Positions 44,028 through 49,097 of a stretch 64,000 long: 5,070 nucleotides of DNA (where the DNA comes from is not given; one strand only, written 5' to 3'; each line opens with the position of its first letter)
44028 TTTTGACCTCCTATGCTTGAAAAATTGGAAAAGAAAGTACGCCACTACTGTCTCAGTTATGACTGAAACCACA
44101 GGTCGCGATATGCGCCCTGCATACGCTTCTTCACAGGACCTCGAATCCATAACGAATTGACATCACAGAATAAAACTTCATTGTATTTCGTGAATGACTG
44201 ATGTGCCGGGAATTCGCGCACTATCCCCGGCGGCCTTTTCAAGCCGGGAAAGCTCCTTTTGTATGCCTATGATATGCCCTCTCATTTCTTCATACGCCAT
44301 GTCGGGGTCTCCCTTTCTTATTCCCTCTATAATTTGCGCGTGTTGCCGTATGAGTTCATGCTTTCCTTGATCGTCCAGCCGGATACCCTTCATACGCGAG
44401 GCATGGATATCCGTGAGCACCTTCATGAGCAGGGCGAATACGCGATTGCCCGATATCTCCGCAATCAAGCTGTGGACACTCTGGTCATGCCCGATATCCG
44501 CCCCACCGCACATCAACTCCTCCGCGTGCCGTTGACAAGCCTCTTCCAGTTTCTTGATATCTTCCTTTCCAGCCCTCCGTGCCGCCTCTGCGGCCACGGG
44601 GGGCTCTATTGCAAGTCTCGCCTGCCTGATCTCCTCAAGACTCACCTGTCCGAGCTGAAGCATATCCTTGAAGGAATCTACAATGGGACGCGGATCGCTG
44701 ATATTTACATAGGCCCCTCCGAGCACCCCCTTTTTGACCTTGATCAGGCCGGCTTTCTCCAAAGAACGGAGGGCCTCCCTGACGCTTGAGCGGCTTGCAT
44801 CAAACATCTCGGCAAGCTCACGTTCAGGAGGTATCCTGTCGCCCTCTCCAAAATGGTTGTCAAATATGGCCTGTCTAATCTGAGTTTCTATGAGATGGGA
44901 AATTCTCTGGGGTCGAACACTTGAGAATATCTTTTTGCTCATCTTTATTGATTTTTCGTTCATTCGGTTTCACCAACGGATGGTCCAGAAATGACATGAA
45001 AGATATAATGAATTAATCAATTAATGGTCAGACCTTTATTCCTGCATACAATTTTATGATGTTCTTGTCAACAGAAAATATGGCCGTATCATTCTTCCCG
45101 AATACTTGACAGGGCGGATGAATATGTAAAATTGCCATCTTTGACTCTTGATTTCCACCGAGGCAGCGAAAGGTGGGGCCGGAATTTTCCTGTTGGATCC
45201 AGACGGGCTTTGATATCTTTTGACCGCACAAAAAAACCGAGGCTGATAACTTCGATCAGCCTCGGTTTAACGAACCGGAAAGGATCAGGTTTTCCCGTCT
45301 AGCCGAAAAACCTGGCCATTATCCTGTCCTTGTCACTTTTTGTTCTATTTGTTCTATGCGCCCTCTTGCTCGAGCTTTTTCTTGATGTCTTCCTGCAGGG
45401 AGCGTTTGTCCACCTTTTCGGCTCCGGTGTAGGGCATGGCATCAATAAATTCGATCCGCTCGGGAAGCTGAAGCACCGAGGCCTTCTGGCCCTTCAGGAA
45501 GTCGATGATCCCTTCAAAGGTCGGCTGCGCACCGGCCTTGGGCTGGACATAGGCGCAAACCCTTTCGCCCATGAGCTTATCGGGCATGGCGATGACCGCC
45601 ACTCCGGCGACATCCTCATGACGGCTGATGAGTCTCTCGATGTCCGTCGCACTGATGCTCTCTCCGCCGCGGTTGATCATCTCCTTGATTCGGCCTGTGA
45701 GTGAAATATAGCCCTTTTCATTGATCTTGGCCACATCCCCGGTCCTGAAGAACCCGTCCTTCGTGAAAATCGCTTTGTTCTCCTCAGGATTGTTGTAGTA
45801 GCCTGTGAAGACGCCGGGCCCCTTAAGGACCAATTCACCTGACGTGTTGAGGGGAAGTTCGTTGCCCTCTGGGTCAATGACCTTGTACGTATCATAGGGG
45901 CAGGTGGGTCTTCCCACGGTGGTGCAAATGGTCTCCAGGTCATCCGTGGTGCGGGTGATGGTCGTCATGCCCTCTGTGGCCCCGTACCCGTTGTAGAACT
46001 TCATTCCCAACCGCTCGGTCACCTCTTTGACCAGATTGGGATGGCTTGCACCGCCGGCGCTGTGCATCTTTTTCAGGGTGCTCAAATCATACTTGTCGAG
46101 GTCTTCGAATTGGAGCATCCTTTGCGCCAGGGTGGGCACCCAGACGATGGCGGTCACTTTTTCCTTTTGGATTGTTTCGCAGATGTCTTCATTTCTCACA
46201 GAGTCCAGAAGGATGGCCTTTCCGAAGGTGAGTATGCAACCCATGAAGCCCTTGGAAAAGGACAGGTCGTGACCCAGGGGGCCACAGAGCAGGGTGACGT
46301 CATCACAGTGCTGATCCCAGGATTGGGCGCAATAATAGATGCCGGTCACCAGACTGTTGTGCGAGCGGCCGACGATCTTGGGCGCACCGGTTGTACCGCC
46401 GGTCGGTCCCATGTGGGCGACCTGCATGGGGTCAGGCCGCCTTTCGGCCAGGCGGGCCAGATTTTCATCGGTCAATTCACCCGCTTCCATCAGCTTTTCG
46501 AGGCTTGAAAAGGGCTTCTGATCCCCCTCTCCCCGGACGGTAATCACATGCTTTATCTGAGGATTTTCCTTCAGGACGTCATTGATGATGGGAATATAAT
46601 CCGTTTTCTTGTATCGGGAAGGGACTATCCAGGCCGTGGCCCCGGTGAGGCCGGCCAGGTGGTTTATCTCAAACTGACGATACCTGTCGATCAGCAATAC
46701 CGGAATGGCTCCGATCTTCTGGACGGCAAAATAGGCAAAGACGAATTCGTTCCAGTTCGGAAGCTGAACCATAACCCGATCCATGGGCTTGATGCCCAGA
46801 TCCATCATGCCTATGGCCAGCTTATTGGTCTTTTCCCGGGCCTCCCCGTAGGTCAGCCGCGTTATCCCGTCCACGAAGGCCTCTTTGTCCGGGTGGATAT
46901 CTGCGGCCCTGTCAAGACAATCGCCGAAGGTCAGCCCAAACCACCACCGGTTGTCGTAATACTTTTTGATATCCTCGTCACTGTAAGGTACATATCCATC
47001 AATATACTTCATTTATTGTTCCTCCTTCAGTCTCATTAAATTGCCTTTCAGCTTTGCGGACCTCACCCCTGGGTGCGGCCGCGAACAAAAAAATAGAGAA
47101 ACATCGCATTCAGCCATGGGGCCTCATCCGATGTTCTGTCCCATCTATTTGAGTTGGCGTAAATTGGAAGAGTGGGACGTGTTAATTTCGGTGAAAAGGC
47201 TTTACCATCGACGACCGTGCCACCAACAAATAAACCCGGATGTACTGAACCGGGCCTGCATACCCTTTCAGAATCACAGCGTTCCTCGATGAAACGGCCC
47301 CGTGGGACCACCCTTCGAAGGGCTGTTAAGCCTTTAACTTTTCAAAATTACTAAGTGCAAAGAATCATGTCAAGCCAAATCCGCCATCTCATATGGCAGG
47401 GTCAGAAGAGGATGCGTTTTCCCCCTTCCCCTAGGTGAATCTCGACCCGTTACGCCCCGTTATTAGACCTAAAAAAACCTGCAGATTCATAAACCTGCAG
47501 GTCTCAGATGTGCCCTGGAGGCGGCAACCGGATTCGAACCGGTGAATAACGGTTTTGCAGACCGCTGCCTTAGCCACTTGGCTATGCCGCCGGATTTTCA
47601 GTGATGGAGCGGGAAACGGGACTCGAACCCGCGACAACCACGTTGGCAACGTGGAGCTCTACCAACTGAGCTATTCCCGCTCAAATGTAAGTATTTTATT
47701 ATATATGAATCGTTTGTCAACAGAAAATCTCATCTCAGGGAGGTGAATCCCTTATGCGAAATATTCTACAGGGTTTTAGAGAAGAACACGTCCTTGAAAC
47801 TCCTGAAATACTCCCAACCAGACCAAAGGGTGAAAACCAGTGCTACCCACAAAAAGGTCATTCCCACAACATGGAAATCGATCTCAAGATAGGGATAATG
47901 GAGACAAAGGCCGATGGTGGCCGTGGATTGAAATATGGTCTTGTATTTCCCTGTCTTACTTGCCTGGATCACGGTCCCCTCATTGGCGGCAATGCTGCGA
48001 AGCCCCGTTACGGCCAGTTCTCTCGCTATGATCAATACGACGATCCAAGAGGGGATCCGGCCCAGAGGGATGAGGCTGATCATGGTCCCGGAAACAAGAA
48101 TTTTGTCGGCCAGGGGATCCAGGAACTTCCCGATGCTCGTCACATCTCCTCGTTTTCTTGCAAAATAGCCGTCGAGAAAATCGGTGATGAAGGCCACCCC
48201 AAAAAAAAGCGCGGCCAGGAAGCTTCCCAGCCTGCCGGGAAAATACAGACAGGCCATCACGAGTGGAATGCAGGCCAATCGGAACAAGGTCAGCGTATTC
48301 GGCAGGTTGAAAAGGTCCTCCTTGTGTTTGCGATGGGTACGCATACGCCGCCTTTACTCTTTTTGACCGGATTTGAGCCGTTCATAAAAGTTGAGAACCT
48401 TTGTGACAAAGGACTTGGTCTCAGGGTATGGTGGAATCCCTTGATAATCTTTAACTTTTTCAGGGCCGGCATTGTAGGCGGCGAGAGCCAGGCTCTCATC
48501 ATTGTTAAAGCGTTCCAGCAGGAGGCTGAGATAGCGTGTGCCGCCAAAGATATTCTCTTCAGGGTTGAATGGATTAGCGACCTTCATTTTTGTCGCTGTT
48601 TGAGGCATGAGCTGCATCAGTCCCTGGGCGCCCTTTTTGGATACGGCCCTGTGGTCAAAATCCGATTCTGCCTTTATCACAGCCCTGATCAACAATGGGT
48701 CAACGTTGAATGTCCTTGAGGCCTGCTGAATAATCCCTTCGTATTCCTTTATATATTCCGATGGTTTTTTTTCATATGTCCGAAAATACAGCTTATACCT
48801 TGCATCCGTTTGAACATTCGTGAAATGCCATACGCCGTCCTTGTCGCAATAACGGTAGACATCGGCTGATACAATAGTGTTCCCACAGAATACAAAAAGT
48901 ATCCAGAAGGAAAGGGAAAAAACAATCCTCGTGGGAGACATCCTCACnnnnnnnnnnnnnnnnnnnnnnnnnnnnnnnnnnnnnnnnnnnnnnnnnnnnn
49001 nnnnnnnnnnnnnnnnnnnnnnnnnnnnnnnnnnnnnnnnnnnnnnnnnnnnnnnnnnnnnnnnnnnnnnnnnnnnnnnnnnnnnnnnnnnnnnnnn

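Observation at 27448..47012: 20-kb co-directional orphan catabolic supercluster with no pathway assignment I can make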

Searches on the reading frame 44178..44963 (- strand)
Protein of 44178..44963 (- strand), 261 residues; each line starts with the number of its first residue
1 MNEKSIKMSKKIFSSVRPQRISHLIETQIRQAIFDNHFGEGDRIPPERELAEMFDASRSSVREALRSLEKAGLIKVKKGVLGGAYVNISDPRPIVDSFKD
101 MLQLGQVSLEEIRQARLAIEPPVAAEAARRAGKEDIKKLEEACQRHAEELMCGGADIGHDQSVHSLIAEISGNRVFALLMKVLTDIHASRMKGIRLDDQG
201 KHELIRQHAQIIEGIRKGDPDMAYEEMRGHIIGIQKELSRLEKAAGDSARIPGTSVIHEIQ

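Call 6: search_protein_families(library=pfam, proteins=[window:44178-44963:-], max_evalue=0.01)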
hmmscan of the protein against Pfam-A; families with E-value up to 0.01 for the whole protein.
window:44178-44963:- (261 aa): 13 families
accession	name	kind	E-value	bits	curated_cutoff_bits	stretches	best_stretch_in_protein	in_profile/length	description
PF07729.17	FCD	-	1.4e-22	80.9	24.3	1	111-231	1-123/125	FCD domain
PF00392.27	GntR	-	7.5e-17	61.2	27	1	25-80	5-60/64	Bacterial regulatory proteins, gntR family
PF13545.12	HTH_Crp_2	-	2.9e-05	24.4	27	1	47-78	25-56/70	Crp-like helix-turn-helix domain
PF02082.26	Rrf2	-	4.6e-05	24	30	1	47-84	26-63/132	Iron-dependent Transcriptional regulator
PF01978.25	TrmB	-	0.00021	21.5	25.6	1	48-79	26-57/68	Sugar-specific transcriptional regulator TrmB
PF13412.12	HTH_24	-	0.00023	21.1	21.9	1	48-75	21-48/48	Winged helix-turn-helix DNA-binding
PF01325.25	Fe_dep_repress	-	0.00063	20.3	26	1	41-78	19-56/60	Iron dependent repressor, N-terminal DNA binding domain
PF01022.26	HTH_5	-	0.0011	19.2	22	1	49-75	20-46/47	Bacterial regulatory protein, arsR family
PF14502.12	HTH_41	-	0.0019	18.1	25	1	40-81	2-44/48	Helix-turn-helix domain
PF01047.28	MarR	-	0.0024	18.2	24.6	1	48-78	21-51/59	MarR family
PF09339.16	HTH_IclR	-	0.0048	17.1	22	1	39-75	13-49/52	IclR helix-turn-helix domain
PF08279.18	HTH_11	-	0.0063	16.8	25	0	49-79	20-51/55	HTH domain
PF15977.11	HTH_46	-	0.0078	16.6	29.3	0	57-81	36-60/68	Winged helix-turn-helix DNA binding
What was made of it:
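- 44178..44963 (-): GntR/FCD regulator 2, the first gene of the TRAP-Mo unit. Pfam GntR plus FCD (call 6).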

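Call 8: search_protein_families(library=ncbifam, proteins=[window:44178-44963:-], max_evalue=0.001)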
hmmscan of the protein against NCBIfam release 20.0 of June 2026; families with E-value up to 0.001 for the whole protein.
window:44178-44963:- (261 aa): 26 families (the best 25 are shown)
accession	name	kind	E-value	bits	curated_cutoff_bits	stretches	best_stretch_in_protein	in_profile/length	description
NF003011.0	PRK03837.1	subfamily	1.2e-36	126.5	260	1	16-237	9-232/241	transcriptional regulator NanR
NF007741.0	PRK10421.1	equivalog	5.3e-28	98.1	311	1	16-251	3-246/262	transcriptional regulator LldR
NF007001.0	PRK09464.1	equivalog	9.2e-23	81.2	330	1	14-238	4-232/254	pyruvate dehydrogenase complex transcriptional repressor PdhR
NF007588.0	PRK10225.1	equivalog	1.7e-21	76.7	442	1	16-238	5-231/257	Uxu operon transcriptional regulator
TIGR03338.1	phnR_burk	equivalog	4.8e-16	59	271.5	2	16-78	7-68/212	phosphonate utilization associated transcriptional regulator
NF008571.0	PRK11523.1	equivalog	1.7e-15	57.2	396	1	17-232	5-219/258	transcriptional regulator ExuR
NF007442.0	PRK09990.1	equivalog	2.1e-13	50.3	301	1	19-244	9-241/256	transcriptional regulator GlcC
TIGR02812.1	fadR_gamma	equivalog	8.7e-11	41.9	249.2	1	23-208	9-191/235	fatty acid metabolism transcriptional regulator FadR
NF003444.0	PRK04984.1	equivalog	9.6e-11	41.7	189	1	23-188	10-173/239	fatty acid metabolism transcriptional regulator FadR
TIGR02018.2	his_ut_repres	equivalog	1e-10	41.4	220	1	25-86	4-63/226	histidine utilization transcriptional repressor HutC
TIGR02325.1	C_P_lyase_phnF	equivalog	1.3e-10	41.3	156.8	1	24-86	12-72/238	phosphonate metabolism transcriptional regulator PhnF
TIGR02404.1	trehalos_R_Bsub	equivalog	5.2e-10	39.3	211.95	1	24-80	4-60/233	trehalose operon repressor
NF052290.2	MocR_like_YczR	exception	4.6e-09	35.5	487.4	1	24-106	23-99/458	MocR-like transcription factor YczR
NF052282.1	PLP_TF_PdxR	equivalog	1.7e-08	34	320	1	25-96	6-75/448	MocR-like pyridoxine biosynthesis transcription factor PdxR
TIGR03337.1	phnR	equivalog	1.7e-07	31.2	296.75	1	24-74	5-55/231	phosphonate utilization transcriptional regulator PhnR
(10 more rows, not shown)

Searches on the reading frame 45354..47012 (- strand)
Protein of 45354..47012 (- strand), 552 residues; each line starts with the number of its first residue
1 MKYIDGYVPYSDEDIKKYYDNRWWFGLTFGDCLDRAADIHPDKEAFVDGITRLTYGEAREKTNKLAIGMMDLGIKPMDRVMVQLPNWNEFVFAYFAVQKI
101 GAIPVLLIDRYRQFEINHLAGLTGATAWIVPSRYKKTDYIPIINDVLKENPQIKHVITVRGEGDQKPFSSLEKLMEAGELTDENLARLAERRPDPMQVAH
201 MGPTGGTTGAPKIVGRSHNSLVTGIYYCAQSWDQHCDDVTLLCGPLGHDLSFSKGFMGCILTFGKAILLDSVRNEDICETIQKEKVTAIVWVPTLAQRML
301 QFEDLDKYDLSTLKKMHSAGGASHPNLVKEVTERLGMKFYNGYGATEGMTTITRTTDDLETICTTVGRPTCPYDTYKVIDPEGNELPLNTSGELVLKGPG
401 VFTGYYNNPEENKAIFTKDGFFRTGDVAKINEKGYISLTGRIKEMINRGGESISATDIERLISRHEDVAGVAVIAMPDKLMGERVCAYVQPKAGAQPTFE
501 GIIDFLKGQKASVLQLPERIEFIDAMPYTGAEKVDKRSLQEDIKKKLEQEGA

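Call 6: search_protein_families(library=pfam, proteins=[window:45354-47012:-], max_evalue=0.01)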
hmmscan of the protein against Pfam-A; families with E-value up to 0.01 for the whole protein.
window:45354-47012:- (552 aa): 2 families
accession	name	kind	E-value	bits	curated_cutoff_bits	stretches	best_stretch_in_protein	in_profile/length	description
PF00501.34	AMP-binding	-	3.4e-74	250.4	29.9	1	34-406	2-384/384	AMP-binding enzyme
PF13193.12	AMP-binding_C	-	8.7e-12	46.2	24.5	1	458-533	2-76/76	AMP-binding enzyme C-terminal domain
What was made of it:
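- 45354..47012 (-): Aryl-acid adenylate-forming ligase (ANL family), 552 aa. It forms its own transcription unit. Pfam AMP-binding 3.4e-74 (call 6).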

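Call 8: search_protein_families(library=ncbifam, proteins=[window:45354-47012:-], max_evalue=0.001)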
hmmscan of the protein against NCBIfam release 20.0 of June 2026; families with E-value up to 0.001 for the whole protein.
window:45354-47012:- (552 aa): 106 families (the best 25 are shown)
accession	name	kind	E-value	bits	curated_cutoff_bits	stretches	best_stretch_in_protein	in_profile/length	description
TIGR02275.1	DHB_AMP_lig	equivalog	7e-107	357.9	723.55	1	7-539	3-525/526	(2,3-dihydroxybenzoyl)adenylate synthase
NF004837.0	PRK06187.1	subfamily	1.5e-103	346.9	476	1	27-548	8-527/531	long-chain-fatty-acid--CoA ligase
NF004758.0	PRK06087.1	equivalog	1.4e-100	337.3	736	1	12-550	9-542/548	medium-chain fatty-acid--CoA ligase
NF008192.1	PRK10946.1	equivalog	2.5e-93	313.2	783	1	7-546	4-532/534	(2,3-dihydroxybenzoyl)adenylate synthase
NF009233.0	PRK12583.1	subfamily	3.1e-89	299.9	832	1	28-549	19-556/558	fatty acid CoA ligase family protein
TIGR03208.1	cyc_hxne_CoA_lg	equivalog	1.3e-86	291.5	792.3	1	24-541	19-538/538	cyclohexanecarboxylate-CoA ligase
NF005801.1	PRK07656.1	equivalog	3.1e-79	266.9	657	1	30-540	4-500/500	FadD3 family acyl-CoA ligase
NF006182.0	PRK08316.1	subfamily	1.4e-78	264.6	663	1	28-546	12-520/523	fatty acyl-CoA synthetase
NF006181.0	PRK08314.1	subfamily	3.8e-74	249.9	705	1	32-548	29-559/563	long-chain-fatty-acid--CoA ligase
NF005714.0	PRK07529.1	subfamily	1.5e-70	238.3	632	1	47-542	58-575/640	acyl-CoA synthetase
NF005307.0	PRK06839.1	equivalog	1.4e-62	212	748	1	34-544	9-494/496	o-succinylbenzoate--CoA ligase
NF004114.0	PRK05605.1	equivalog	1.7e-62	211.5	766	2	169-547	196-573/575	long-chain-fatty-acid--CoA ligase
NF005676.0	PRK07470.1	equivalog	1.7e-61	208.5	774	1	30-546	23-532/544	acyl-CoA synthetase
NF005702.0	PRK07514.1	subfamily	3.1e-61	207.3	558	1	49-545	26-502/506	malonyl-CoA synthase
NF005863.0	PRK07798.1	subfamily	2.7e-60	204.4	543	1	27-547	4-535/540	acyl-CoA synthetase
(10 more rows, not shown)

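Call 57: search_solved_structures(query=window:45354-47012:-, max_evalue=1e-40)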
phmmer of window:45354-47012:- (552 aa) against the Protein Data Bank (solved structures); distinct sequences matched with E-value up to 1e-40: 31.
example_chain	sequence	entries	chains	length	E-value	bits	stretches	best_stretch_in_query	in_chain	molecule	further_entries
5wm2_A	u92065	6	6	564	5.4e-96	325.4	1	4-549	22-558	Salicylate-AMP ligase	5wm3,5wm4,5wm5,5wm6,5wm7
1md9_A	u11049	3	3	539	4.6e-93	315.7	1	4-547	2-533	2,3-dihydroxybenzoate-AMP ligase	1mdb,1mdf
6e8o_A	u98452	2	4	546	5.4e-85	289.1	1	4-548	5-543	2,3-dihydroxybenzoate-AMP ligase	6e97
7tyb_A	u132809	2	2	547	6e-83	282.3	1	14-549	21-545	Pyochelin biosynthesis protein PchD | Pyochelin biosynthesis salicyl-AMP ligase PchD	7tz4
4iz6_A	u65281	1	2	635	8e-76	258.8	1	10-542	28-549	Enterobactin synthase component E, Isochorismatase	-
3rg2_A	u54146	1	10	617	8.1e-76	258.8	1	10-542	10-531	Enterobactin synthase component E (entE), 2,3-dihydro-2,3-dihydroxybenzoate synthetase, is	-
6iyk_A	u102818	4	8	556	1e-75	258.4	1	10-543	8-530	2,3-dihydroxybenzoate-AMP ligase component of enterobactin synthase multienzyme complex | Enterobactin synthase component E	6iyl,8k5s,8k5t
5kei_A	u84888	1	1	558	2.4e-75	257.2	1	4-540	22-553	2,3-dihydroxybenzoate-AMP ligase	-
9bhy_A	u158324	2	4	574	2.7e-65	224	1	6-539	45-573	2,3-dihydroxybenzoate-AMP ligase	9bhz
9my7_B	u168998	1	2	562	1e-64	222.1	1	6-541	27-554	(2,3-dihydroxybenzoyl)adenylate synthase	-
9my5_B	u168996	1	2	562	7.1e-64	219.3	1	6-541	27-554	(2,3-dihydroxybenzoyl)adenylate synthase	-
3o82_A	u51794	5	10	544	1.6e-63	218.2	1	6-541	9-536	Peptide arylation enzyme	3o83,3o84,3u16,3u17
9my6_B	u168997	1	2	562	1.8e-63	218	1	6-541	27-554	(2,3-dihydroxybenzoyl)adenylate synthase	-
6mfz_A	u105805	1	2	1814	7e-50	173.2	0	195-542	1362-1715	Linear gramicidin synthase subunit A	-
9be3_A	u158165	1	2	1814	7e-50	173.2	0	195-542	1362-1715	Linear gramicidin synthase subunit A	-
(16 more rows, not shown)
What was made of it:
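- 45354..47012 (-): Best PDB matches are salicylate-AMP ligase 5wm2 (5.4e-96) and DhbE (4.6e-93) (call 57).
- On Aryl-acid adenylating enzymes (DhbE/EntE/salicylate-AMP ligase): Fatty-acyl and coumarate ligases score 1e-49 or weaker (call 57).
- Checked: The aryl-acid type of the ligase is confirmed: salicylate-AMP ligase 5.4e-96 and DhbE 4.6e-93 (call 57).
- The ligase is closest to salicylate/2,3-DHB adenylating enzymes (call 57).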

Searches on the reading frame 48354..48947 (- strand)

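Call 33: search_protein_families(library=pfam, proteins=[window:48354-48947:-], max_evalue=0.00001)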
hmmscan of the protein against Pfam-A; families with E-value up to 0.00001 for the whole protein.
window:48354-48947:- (197 aa): 1 family
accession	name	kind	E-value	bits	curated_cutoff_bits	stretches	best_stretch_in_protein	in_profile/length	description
PF01464.25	SLT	-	1.4e-29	102.5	21.3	1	73-171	3-107/117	Transglycosylase SLT domain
